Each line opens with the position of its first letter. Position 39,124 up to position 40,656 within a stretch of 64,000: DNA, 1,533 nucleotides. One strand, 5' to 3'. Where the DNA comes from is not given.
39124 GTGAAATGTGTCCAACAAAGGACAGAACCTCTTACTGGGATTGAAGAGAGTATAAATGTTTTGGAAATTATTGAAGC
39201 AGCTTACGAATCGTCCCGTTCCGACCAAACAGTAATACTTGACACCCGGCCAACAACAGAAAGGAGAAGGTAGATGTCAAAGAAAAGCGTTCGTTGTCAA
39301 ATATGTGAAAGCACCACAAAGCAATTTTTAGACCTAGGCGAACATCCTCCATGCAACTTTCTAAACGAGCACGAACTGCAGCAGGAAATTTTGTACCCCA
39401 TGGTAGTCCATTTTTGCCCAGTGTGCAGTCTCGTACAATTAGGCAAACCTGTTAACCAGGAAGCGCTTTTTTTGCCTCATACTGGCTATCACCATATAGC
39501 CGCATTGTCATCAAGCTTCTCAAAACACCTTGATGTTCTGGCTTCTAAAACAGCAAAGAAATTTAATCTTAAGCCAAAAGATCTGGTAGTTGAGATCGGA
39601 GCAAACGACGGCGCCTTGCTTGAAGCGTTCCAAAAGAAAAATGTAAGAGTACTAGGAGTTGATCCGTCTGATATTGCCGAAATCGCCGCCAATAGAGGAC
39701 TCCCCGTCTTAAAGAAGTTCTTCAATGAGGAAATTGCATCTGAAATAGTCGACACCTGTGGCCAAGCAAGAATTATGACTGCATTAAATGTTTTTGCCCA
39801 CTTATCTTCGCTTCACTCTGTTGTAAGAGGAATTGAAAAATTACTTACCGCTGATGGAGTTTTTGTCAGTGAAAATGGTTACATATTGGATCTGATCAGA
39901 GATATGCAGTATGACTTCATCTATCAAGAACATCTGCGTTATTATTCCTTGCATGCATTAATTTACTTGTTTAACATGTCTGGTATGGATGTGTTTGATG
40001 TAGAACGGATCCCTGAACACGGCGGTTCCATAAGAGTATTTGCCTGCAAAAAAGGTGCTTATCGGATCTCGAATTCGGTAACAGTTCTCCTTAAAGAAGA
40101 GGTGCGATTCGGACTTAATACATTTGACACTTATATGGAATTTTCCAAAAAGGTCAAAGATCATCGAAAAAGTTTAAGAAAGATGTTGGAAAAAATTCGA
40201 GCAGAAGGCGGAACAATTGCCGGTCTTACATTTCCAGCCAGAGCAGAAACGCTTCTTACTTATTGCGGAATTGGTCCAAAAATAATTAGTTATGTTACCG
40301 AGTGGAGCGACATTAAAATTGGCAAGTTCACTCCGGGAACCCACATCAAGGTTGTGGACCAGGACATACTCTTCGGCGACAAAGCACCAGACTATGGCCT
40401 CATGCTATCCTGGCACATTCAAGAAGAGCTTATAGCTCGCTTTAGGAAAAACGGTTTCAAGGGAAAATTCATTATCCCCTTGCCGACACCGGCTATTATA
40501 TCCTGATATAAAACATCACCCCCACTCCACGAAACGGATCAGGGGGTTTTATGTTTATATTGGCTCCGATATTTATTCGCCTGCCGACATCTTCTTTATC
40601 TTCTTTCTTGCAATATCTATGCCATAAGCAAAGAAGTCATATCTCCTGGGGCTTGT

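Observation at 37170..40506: C-branched deoxysugar module: RmlD-like reductases, Gfo/Idh/MocA oxidoreductase and TylC3-like C-methyltransferase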

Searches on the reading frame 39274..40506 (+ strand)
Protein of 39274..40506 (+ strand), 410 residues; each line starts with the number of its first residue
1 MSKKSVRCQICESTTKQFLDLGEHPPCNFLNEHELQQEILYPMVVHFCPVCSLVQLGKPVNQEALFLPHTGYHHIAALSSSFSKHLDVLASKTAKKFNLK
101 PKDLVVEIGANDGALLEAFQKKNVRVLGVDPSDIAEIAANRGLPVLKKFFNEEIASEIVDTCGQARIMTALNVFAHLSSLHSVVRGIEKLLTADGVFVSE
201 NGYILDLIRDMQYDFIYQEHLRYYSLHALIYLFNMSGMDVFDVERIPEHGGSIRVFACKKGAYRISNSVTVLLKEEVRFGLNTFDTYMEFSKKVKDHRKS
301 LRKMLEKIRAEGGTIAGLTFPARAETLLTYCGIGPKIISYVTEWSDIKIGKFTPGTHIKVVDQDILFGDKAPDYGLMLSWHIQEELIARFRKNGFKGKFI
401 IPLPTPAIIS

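Call 3: search_protein_families(library=pfam, proteins=[window:39274-40506:+])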
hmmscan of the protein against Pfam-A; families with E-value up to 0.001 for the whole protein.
window:39274-40506:+ (410 aa): 4 families
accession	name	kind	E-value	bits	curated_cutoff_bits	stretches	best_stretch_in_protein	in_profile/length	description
PF08484.17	Methyltransf_14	-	1.4e-41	142.4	23.5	1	248-404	2-160/160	C-methyltransferase C-terminal domain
PF08421.16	Methyltransf_13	-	6e-15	55.6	31.3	1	8-66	1-62/62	Putative zinc binding domain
PF13489.12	Methyltransf_23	-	1.3e-12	48.2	27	1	99-240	20-161/164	Methyltransferase domain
PF08242.18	Methyltransf_12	-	6.4e-08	33.7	30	1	106-197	1-98/98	Methyltransferase domain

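Call 11: search_solved_structures(query=window:39274-40506:+, show_alignments=2, max_evalue=0.001)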
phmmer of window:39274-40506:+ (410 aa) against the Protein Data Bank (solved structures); distinct sequences matched with E-value up to 0.001: 10.
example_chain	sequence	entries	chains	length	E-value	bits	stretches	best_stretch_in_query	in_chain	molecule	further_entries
5t6b_A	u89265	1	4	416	2.9e-69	237.1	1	6-404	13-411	Sugar 3-C-methyl transferase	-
5t64_A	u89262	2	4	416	2.3e-68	234.2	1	6-404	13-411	Sugar 3-C-methyl transferase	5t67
3ndi_A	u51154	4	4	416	9.7e-66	225.5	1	6-404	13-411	Methyltransferase | TcaB9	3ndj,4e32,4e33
4e31_A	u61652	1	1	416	1.6e-65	224.8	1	6-404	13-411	TcaB9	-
4e2y_A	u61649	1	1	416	2.5e-65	224.2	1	6-404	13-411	TcaB9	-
4e2x_A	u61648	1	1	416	3.5e-65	223.7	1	6-404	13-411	TcaB9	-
4rv9_A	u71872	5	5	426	3.8e-65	223.6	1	6-409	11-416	D-mycarose 3-C-methyltransferase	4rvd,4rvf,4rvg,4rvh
4e2z_A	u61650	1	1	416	9.1e-65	222.3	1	6-404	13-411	TcaB9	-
4e2w_A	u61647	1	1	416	9.1e-65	222.3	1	6-404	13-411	TcaB9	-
4e30_A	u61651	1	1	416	2.4e-64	220.9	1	6-404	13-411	TcaB9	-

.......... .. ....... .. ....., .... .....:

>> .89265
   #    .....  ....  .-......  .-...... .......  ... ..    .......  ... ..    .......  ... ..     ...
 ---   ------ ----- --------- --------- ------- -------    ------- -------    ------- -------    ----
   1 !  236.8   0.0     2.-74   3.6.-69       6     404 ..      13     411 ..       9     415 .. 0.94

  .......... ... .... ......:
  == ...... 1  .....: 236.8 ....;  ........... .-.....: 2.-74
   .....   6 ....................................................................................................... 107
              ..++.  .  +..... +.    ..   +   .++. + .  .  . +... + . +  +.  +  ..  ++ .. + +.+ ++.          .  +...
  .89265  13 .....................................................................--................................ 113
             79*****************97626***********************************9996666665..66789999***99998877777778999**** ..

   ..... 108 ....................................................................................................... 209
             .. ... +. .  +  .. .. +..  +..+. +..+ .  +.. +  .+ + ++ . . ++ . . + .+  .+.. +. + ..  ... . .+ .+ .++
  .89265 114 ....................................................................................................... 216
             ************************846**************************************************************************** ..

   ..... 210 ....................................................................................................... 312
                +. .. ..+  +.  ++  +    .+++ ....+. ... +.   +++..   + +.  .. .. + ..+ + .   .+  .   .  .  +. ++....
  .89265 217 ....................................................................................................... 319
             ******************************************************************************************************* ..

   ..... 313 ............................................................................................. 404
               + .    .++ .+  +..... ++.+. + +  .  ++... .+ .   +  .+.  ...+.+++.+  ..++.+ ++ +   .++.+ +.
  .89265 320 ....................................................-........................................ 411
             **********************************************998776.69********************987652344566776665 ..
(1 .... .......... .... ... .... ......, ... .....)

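Call 12: search_protein_families(library=ncbifam, proteins=[window:39274-40506:+], max_evalue=0.00001)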
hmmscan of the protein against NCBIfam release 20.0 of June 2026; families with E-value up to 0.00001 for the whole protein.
window:39274-40506:+ (410 aa): 0 families

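Call 13: find_encoding_contigs(protein=window:39274-40506:+, flank=10000, max_places=6)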
Protein window:39274-40506:+ (410 aa): 19 contigs read that carry it; 6 places shown.
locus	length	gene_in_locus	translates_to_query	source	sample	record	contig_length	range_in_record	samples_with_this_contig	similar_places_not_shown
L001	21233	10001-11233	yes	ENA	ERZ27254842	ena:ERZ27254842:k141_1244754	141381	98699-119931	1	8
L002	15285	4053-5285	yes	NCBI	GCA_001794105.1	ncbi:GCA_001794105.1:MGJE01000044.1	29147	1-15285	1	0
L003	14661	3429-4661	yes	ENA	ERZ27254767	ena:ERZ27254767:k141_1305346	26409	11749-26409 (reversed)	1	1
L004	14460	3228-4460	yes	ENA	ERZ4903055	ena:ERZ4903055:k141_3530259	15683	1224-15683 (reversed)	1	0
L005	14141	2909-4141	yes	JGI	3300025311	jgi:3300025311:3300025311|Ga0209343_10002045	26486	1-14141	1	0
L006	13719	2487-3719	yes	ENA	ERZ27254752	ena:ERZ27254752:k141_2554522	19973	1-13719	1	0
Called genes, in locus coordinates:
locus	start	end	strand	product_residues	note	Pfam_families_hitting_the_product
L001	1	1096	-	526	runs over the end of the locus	PF02310:B12-binding, PF04055:Radical_SAM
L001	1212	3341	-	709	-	PF02310:B12-binding, PF04055:Radical_SAM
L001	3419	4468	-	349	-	PF00534:Glycos_transf_1, PF13692:Glyco_trans_1_4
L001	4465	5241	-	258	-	PF04794:YdjC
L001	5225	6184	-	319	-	PF00535:Glycos_transf_2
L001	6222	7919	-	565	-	PF13231:PMT_2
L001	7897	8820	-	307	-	PF01073:3Beta_HSD, PF01370:Epimerase, PF02719:Polysacc_synt_2, PF04321:RmlD_sub_bind, PF16363:GDP_Man_Dehyd, PF07993:NAD_binding_4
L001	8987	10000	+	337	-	PF01408:GFO_IDH_MocA, PF02894:GFO_IDH_MocA_C, PF22725:GFO_IDH_MocA_C3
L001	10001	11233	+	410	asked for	PF08421:Methyltransf_13, PF13489:Methyltransf_23, PF08242:Methyltransf_12, PF08484:Methyltransf_14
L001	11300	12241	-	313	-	-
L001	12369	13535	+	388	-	PF01266:DAO, PF03486:HI0933_like (faint), PF13450:NAD_binding_8 (faint)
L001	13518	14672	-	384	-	PF00534:Glycos_transf_1, PF13692:Glyco_trans_1_4, PF13524:Glyco_trans_1_2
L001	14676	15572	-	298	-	PF01073:3Beta_HSD, PF01370:Epimerase, PF02719:Polysacc_synt_2, PF04321:RmlD_sub_bind, PF16363:GDP_Man_Dehyd, PF07993:NAD_binding_4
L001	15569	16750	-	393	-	PF00534:Glycos_transf_1, PF13692:Glyco_trans_1_4, PF13524:Glyco_trans_1_2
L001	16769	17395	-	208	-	PF13489:Methyltransf_23, PF07021:MetW, PF05175:MTS (weak), PF13847:Methyltransf_31, PF08241:Methyltransf_11, PF08242:Methyltransf_12, PF13649:Methyltransf_25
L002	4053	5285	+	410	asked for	PF08421:Methyltransf_13, PF13489:Methyltransf_23, PF08242:Methyltransf_12, PF08484:Methyltransf_14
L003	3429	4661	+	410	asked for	PF08421:Methyltransf_13, PF13489:Methyltransf_23, PF08242:Methyltransf_12, PF08484:Methyltransf_14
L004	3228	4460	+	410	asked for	PF08421:Methyltransf_13, PF13489:Methyltransf_23, PF08242:Methyltransf_12, PF08484:Methyltransf_14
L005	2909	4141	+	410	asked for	PF08421:Methyltransf_13, PF13489:Methyltransf_23, PF08242:Methyltransf_12, PF08484:Methyltransf_14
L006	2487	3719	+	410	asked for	PF08421:Methyltransf_13, PF13489:Methyltransf_23, PF08242:Methyltransf_12, PF08484:Methyltransf_14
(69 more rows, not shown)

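Call 16: find_homologous_proteins(query=window:39274-40506:+, max_evalue=1e-20)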
Query window:39274-40506:+ (410 aa): 3704 proteins with E <= 1e-20 among 8000 candidates; the best 120 are listed.
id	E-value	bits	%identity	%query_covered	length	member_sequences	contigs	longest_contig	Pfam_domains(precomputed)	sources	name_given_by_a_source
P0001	3.3e-275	930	100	100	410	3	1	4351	PF13489.13,PF08421.17,PF08484.18,PF08242.19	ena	-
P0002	6.7e-216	735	77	100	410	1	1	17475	PF13489.13,PF08421.17,PF08484.18,PF08242.19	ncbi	-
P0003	2.3e-215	733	77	100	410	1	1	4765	PF13489.13,PF08421.17,PF08484.18,PF08242.19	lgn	-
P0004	5.7e-214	729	76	100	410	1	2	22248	PF13489.13,PF08421.17,PF08484.18,PF08242.19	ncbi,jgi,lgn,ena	-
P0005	2.4e-212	723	76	100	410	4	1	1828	PF13489.13,PF08421.17,PF08484.18,PF08242.19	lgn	-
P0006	3.0e-206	703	83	90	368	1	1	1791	PF13489.13,PF08484.18,PF08242.19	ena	-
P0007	7.0e-196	669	69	97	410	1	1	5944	PF13489.13,PF08421.17,PF08484.18,PF08242.19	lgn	-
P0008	3.0e-189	647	68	99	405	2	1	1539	PF13489.13,PF08421.17,PF08484.18,PF08242.19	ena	-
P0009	3.7e-189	647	68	99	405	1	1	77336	PF13489.13,PF08421.17,PF08484.18,PF08241.19,PF08242.19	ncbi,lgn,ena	-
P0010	4.2e-189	647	67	99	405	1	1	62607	PF13489.13,PF08421.17,PF08484.18,PF08242.19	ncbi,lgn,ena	-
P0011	1.1e-187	642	68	99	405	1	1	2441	PF13489.13,PF08421.17,PF08484.18,PF08242.19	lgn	-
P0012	1.5e-187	642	76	90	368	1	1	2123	PF13489.13,PF08484.18,PF08242.19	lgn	-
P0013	5.0e-186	637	67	99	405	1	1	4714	PF13489.13,PF08421.17,PF08484.18,PF08242.19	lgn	-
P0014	3.3e-185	634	66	99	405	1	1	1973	PF13489.13,PF08421.17,PF08484.18,PF08242.19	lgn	-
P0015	5.9e-184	630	66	99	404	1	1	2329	PF13489.13,PF08421.17,PF08484.18,PF08242.19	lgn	-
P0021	1.8e-174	598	64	99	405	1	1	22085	PF13489.13,PF08421.17,PF08484.18,PF08242.19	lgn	-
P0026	9.0e-162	557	61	99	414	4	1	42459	PF13489.13,PF08421.17,PF08484.18,PF08241.19,PF08242.19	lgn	-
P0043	2.8e-152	525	59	99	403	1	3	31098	PF13489.13,PF08421.17,PF08484.18,PF08242.19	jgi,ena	-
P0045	4.8e-152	525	59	99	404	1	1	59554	PF13489.13,PF08421.17,PF08484.18,PF08242.19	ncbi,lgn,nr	ncbi:MAG: methyltransferase domain-containing protein [Deltaproteobacteria bacterium]|nr:methyltrans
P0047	2.9e-151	522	57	99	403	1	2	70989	PF13489.13,PF08421.17,PF08484.18,PF08242.19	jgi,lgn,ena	-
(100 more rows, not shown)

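Call 18: find_related_loci(query=A1, collection=genome_contigs, flank=10000)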
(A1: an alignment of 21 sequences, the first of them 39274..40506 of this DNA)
Query A1 (410 aa) in genome_contigs; peptide patterns used: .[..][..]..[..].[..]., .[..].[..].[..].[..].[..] (x = any residue, [..] = any of these).
599 stretches matched a pattern (row limit reached: there are more); 548 encode a relative of the query (tblastn E <= 1e-3); the best 80 are kept; 80 distinct loci.
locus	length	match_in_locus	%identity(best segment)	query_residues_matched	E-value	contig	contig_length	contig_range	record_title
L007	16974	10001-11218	68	5-410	0e+0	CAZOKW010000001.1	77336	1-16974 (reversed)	MAG TPA_asm: uncultured Candidatus Saccharibacteria bacterium isolate SRP178908_co1_360 genome assembly, contig: NODE_15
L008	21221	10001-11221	58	3-410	1e-162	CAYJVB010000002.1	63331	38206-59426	MAG TPA_asm: uncultured archaeon isolate ERP125453_co1_352 genome assembly, contig: NODE_284_length_63331_cov_9.081421,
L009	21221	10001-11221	56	3-410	7e-158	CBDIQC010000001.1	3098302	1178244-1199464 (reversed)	MAG: uncultured Elusimicrobia bacterium isolate NI882-mx-bin12 genome assembly, contig: N-N882-C16, whole genome shotgun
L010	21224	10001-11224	56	2-410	3e-156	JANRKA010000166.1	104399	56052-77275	MAG: Elusimicrobiota bacterium isolate bins.479 k141_787587, whole genome shotgun sequence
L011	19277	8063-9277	56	5-409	2e-156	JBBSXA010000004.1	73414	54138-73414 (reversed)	MAG: Nanoarchaeota archaeon isolate H43-bin041_1 H43_bin041_1_000000000004, whole genome shotgun sequence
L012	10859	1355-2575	57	3-409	3e-153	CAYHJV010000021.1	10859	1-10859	MAG TPA_asm: Candidatus Woesearchaeota archaeon isolate ERP119705_co13_522 genome assembly, contig: NODE_7618_length_108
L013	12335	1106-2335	77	1-410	0e+0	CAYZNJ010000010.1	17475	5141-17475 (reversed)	MAG TPA_asm: uncultured Candidatus Saccharibacteria bacterium isolate SRP269290_co1_1157 genome assembly, contig: NODE_4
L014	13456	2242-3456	49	7-410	7e-129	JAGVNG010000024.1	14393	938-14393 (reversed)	MAG: Nanoarchaeota archaeon isolate DeMMO3_40 c_000000080240, whole genome shotgun sequence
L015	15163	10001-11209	46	6-409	2e-123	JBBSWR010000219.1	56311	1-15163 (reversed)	MAG: Nanoarchaeota archaeon isolate H43-bin135_1 H43_bin135_1_000000000219, whole genome shotgun sequence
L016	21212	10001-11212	46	6-409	1e-122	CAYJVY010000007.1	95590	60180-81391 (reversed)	MAG TPA_asm: uncultured archaeon isolate ERP125453_co1_205 genome assembly, contig: NODE_116_length_95590_cov_9.457633,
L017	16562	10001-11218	47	6-409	3e-122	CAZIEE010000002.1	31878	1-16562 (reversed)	MAG TPA_asm: uncultured Methanosarcinales archaeon isolate SRP090828_co1_47 genome assembly, contig: NODE_207_length_318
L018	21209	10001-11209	48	6-409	1e-120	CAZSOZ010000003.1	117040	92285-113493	MAG TPA_asm: uncultured archaeon isolate SRP141376_co4_183 genome assembly, contig: NODE_214_length_117040_cov_12.116425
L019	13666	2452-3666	46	4-409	6e-121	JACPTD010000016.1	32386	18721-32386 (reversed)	MAG: Candidatus Woesearchaeota archaeon isolate NC_groundwater_723_Ag_S-0.2um_38_8 S36_SO-2_scaffold_16217, whole genome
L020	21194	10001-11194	46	6-404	9e-120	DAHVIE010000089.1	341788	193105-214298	MAG TPA_asm: Thaumarchaeota archaeon isolate clean25 k141_196561, whole genome shotgun sequence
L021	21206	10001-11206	45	6-408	6e-119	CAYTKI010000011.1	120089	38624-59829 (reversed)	MAG TPA_asm: uncultured Methanosarcinales archaeon isolate binchicken_co203_562 genome assembly, contig: k141_4458617, w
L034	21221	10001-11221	43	1-409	2e-111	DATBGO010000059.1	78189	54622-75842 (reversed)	MAG TPA_asm: Streptosporangiaceae bacterium isolate SMAG_U3839 k141_5938828, whole genome shotgun sequence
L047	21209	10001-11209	44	8-409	1e-104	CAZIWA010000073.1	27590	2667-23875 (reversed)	MAG TPA_asm: uncultured Phycisphaeraceae bacterium isolate SRP193066_co1_98 genome assembly, contig: NODE_1823_length_27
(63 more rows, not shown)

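Call 23: search_protein_families(library=pfam, proteins=[L008:9002-11224:+, L008:7921-8748:-, L008:6963-7904:-, L008:5934-6959:+, L008:12363-13361:+, L007:11295-12221:+, L007:12200-13249:+, L007:5548-6705:+, L007:3757-5088:+, L007:6775-8847:-], max_evalue=0.00001)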
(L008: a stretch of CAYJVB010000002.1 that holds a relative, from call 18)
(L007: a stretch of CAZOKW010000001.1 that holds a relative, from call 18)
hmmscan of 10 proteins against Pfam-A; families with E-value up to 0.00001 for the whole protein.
L008:9002-11224:+ (740 aa): 7 families
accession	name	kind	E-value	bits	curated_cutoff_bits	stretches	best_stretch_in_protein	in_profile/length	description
PF08484.17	Methyltransf_14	-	3.7e-36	124.8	23.5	1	577-734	1-160/160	C-methyltransferase C-terminal domain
PF01408.29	GFO_IDH_MocA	-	4.3e-22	79.5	24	1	7-123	3-120/120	Oxidoreductase family, NAD-binding Rossmann fold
PF08421.16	Methyltransf_13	-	2e-17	63.5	31.3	1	339-398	1-62/62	Putative zinc binding domain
PF13489.12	Methyltransf_23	-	2.6e-13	50.4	27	1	416-569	5-160/164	Methyltransferase domain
PF02894.22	GFO_IDH_MocA_C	-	2.6e-12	47.4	22.9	1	135-326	1-218/218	Oxidoreductase family, C-terminal alpha/beta domain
PF22725.1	GFO_IDH_MocA_C3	-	4.6e-11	43.2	27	1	133-239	3-123/124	GFO/IDH/MocA C-terminal domain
PF08242.18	Methyltransf_12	-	6.5e-07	30.4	30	1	436-527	1-98/98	Methyltransferase domain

L008:7921-8748:- (275 aa): 1 family
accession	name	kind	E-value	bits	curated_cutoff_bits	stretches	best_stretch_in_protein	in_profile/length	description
PF00483.29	NTP_transferase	-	1.4e-19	71.1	21.2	1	48-270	2-237/245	Nucleotidyl transferase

L008:6963-7904:- (313 aa): 3 families
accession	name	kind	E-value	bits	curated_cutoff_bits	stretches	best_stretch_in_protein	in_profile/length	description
PF00535.33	Glycos_transf_2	-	4.1e-27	95.6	23.3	1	7-113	1-112/168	Glycosyl transferase family 2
PF10111.15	Glyco_tranf_2_2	-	8.2e-13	48.9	27.3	1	7-201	1-223/276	Glycosyltransferase like family 2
PF13641.12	Glyco_tranf_2_3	-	1.9e-10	41.6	27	1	4-207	1-224/230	Glycosyltransferase like family 2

L008:5934-6959:+ (341 aa): 4 families
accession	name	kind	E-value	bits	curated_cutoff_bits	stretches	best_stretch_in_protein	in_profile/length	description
PF00535.33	Glycos_transf_2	-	2.7e-26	93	23.3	1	44-209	1-167/168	Glycosyl transferase family 2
PF13641.12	Glyco_tranf_2_3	-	1.8e-14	54.8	27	1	43-255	3-219/230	Glycosyltransferase like family 2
PF10111.15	Glyco_tranf_2_2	-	5.7e-10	39.6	27.3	1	52-234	12-203/276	Glycosyltransferase like family 2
PF13632.12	Glyco_trans_2_3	-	3.2e-08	34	27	1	123-283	1-148/198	Glycosyl transferase family group 2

L008:12363-13361:+ (332 aa): 2 families
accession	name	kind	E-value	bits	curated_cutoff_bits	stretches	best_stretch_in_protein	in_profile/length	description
PF01336.31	tRNA_anti-codon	-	5.5e-13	49.1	27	1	76-152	3-69/75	OB-fold nucleic acid binding domain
PF08646.16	Rep_fac-A_C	-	6.9e-06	26.3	28.5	0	190-321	1-145/146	Replication factor-A C terminal domain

L007:11295-12221:+ (308 aa): 3 families
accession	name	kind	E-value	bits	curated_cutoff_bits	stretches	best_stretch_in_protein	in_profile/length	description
PF00535.33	Glycos_transf_2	-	3.3e-34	118.7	23.3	1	6-168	1-166/168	Glycosyl transferase family 2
PF10111.15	Glyco_tranf_2_2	-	2.3e-21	77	27.3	2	7-111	2-108/276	Glycosyltransferase like family 2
PF13641.12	Glyco_tranf_2_3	-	3e-14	54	27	1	3-189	1-195/230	Glycosyltransferase like family 2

L007:12200-13249:+ (349 aa): 4 families
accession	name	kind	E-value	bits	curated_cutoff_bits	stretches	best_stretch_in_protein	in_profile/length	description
PF22725.1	GFO_IDH_MocA_C3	-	3.3e-26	92.2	27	1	140-260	1-123/124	GFO/IDH/MocA C-terminal domain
PF02894.22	GFO_IDH_MocA_C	-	1.2e-20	74.8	22.9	1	144-339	1-217/218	Oxidoreductase family, C-terminal alpha/beta domain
PF01408.29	GFO_IDH_MocA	-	2.9e-19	70.4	24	1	19-132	3-120/120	Oxidoreductase family, NAD-binding Rossmann fold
PF22685.1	Gal80p_C-like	-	6.5e-07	30.1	29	1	139-221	2-87/152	Gal80p, C-terminal domain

L007:5548-6705:+ (385 aa): 1 family
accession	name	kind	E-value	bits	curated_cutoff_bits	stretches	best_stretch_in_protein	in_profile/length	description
PF04055.27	Radical_SAM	-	2.4e-18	67.3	29.5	1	98-265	1-162/166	Radical SAM superfamily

L007:3757-5088:+ (443 aa): 0 families

L007:6775-8847:- (690 aa): 2 families
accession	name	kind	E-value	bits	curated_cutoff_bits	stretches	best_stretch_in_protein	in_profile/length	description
PF02310.24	B12-binding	-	7.6e-08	32.7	32.1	1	21-130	13-120/121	B12 binding domain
PF04055.27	Radical_SAM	-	2.9e-06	28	29.5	0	196-339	2-142/166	Radical SAM superfamily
